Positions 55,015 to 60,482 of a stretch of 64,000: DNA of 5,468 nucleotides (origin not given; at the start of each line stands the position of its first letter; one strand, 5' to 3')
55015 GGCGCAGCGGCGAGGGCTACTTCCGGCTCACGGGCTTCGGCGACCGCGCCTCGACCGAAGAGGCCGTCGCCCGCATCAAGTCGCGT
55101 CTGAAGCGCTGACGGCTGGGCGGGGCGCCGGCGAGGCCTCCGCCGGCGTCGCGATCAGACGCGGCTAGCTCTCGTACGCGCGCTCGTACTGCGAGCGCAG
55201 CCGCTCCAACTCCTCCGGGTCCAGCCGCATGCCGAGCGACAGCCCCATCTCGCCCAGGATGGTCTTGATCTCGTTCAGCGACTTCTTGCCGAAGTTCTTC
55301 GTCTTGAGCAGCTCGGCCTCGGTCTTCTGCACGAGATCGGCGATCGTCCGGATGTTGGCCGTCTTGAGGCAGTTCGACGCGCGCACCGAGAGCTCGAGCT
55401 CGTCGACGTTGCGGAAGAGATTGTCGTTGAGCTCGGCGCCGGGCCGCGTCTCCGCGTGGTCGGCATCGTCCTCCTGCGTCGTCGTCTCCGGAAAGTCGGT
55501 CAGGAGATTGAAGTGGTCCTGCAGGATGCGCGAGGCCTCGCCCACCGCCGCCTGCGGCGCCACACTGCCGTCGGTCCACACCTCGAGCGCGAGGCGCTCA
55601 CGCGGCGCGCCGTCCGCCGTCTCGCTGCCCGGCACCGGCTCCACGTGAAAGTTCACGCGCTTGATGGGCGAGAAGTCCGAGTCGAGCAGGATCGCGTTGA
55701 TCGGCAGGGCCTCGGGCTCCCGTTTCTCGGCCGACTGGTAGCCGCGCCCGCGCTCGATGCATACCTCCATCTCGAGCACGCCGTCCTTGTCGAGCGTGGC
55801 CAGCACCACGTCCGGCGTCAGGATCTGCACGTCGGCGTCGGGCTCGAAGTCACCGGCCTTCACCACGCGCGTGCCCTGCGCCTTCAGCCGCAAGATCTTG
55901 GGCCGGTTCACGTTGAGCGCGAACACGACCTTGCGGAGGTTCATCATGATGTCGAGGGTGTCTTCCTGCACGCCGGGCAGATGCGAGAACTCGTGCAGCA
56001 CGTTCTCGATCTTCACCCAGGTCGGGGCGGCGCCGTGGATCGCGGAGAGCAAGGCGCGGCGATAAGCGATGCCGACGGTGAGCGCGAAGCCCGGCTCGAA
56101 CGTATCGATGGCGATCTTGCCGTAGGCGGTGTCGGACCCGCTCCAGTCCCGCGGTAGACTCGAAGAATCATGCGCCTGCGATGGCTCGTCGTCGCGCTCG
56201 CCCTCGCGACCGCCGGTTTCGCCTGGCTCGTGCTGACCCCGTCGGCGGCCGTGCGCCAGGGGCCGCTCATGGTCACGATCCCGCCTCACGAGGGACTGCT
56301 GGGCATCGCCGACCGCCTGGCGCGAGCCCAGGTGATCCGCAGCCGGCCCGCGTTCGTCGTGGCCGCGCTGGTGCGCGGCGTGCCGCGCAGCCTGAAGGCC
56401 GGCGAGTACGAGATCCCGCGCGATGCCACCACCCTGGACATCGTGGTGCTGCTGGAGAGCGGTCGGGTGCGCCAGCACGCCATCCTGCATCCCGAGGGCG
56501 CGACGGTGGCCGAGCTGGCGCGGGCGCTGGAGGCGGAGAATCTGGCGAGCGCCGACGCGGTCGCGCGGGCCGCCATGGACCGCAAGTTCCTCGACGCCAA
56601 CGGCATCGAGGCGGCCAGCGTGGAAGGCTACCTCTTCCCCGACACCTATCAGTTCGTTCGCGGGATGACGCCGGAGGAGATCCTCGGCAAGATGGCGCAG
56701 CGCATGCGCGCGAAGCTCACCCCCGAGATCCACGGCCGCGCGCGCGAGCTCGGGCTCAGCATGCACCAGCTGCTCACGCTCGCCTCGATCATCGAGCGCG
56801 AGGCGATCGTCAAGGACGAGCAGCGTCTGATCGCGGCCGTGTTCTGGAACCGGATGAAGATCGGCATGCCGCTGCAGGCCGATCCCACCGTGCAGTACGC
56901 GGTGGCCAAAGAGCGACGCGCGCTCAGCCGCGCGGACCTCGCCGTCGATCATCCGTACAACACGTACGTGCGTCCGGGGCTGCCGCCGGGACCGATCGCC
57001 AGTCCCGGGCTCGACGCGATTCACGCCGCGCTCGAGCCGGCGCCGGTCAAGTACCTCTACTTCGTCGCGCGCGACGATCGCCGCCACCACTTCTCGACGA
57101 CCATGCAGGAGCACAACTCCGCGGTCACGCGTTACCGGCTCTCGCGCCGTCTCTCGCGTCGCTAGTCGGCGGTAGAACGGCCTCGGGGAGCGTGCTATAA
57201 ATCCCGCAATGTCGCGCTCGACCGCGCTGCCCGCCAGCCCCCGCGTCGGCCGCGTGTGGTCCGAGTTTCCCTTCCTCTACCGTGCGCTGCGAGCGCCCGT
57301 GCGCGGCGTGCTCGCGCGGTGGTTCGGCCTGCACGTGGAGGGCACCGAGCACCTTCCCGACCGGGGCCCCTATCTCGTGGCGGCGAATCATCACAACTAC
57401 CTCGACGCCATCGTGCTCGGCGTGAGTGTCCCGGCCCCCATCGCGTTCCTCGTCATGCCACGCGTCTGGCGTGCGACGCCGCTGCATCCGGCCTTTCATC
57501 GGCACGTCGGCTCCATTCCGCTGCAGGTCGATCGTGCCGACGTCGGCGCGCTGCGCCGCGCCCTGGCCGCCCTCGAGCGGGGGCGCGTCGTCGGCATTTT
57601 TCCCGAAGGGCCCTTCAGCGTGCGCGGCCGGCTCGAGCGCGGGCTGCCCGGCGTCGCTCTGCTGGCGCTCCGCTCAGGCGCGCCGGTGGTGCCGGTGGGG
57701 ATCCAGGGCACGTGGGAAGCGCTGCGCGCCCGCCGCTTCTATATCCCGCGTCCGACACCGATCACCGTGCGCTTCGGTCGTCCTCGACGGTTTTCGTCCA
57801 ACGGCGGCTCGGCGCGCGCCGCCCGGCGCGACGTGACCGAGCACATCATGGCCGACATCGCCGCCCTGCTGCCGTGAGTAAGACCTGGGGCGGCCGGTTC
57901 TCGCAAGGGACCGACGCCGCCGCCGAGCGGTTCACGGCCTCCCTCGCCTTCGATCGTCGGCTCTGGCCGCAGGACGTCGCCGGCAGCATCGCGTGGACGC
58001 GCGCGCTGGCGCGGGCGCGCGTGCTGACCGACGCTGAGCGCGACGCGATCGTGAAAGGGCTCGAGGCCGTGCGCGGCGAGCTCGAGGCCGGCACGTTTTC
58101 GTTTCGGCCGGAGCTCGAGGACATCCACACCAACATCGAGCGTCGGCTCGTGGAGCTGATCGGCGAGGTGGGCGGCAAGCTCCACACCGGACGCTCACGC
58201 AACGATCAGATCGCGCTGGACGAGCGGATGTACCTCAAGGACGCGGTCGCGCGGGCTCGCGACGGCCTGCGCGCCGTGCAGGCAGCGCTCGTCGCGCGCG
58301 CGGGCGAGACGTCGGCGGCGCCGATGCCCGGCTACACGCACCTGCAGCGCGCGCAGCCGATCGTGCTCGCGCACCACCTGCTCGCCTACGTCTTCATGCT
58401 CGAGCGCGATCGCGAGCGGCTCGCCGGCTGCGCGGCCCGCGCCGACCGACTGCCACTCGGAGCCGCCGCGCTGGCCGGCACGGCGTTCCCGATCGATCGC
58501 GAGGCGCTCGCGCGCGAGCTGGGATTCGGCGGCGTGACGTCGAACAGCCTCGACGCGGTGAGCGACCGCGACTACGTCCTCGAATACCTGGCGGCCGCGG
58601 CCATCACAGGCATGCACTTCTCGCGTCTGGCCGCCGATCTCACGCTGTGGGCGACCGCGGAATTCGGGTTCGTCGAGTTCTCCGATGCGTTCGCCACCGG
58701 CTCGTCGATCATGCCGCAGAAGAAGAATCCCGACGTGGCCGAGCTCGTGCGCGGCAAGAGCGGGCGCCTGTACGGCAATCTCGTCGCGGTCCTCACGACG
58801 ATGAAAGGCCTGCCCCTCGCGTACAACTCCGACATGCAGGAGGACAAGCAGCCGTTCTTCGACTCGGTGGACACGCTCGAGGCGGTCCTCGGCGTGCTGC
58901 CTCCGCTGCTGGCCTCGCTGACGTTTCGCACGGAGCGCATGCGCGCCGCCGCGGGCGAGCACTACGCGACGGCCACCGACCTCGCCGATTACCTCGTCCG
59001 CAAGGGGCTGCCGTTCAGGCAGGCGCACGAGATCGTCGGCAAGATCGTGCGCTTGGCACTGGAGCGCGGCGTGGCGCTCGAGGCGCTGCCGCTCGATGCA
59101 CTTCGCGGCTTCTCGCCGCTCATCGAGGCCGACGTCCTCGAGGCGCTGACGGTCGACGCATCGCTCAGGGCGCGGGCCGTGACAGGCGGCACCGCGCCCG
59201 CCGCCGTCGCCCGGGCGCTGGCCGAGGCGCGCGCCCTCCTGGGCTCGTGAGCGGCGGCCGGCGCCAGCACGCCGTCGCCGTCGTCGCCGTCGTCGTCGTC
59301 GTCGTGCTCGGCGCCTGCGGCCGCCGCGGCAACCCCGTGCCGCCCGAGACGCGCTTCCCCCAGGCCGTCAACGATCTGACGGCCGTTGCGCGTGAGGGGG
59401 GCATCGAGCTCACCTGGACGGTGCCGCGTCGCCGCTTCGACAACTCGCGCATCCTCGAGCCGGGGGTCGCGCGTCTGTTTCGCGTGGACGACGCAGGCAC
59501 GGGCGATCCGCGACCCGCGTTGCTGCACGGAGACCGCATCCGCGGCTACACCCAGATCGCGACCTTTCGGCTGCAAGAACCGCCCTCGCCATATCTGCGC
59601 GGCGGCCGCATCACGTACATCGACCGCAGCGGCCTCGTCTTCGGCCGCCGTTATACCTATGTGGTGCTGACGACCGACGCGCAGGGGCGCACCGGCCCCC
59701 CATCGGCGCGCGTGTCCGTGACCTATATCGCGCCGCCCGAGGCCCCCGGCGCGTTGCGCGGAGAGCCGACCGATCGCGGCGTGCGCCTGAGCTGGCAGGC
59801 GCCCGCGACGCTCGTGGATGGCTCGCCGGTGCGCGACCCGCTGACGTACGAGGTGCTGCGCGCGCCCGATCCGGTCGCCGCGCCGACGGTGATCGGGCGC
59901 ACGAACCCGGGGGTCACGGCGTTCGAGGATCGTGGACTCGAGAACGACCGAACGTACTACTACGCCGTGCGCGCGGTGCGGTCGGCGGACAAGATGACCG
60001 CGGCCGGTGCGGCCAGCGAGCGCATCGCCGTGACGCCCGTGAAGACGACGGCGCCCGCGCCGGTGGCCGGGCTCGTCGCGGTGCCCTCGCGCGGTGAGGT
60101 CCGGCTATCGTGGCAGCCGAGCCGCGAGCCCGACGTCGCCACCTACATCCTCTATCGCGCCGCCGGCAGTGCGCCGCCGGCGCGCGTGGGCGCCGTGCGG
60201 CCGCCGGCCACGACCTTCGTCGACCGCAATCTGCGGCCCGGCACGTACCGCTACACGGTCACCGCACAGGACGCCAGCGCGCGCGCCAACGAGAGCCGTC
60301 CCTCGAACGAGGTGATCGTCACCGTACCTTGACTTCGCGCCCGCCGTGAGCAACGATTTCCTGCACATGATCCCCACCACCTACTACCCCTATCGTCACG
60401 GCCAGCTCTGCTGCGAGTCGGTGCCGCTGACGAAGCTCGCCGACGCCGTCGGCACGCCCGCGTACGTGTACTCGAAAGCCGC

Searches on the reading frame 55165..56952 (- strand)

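Call 76: search_protein_families(library=pfam, proteins=[window:55165-56952:-], max_evalue=0.00001)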
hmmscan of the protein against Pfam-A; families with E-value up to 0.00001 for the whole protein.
window:55165-56952:- (595 aa): 3 families
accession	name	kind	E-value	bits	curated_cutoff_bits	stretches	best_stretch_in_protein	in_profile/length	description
PF01000.31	RNA_pol_A_bac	-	2.6e-29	102.3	33.9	1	313-428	1-119/119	RNA polymerase Rpb3/RpoA insert domain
PF03118.21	RNA_pol_A_CTD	-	8.8e-26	89.9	23.8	1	509-567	8-66/67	Bacterial RNA polymerase, alpha chain C terminal domain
PF01193.29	RNA_pol_L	-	3.4e-13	49.5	24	1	286-481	4-74/74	RNA polymerase Rpb3/Rpb11 dimerisation domain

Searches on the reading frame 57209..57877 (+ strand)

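Call 76: search_protein_families(library=pfam, proteins=[window:57209-57877:+], max_evalue=0.00001)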
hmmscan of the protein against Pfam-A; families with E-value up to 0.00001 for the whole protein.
window:57209-57877:+ (222 aa): 1 family
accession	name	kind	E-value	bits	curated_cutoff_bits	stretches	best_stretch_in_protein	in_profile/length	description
PF01553.26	Acyltransferase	-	3.2e-19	69.5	23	1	41-165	2-131/132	Acyltransferase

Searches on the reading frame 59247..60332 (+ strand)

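Call 76: search_protein_families(library=pfam, proteins=[window:59247-60332:+], max_evalue=0.00001)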
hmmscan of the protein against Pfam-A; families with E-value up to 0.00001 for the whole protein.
window:59247-60332:+ (361 aa): 1 family
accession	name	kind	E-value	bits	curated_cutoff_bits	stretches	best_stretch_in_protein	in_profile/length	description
PF00041.27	fn3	-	2.4e-11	44.1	25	0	282-354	13-82/84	Fibronectin type III domain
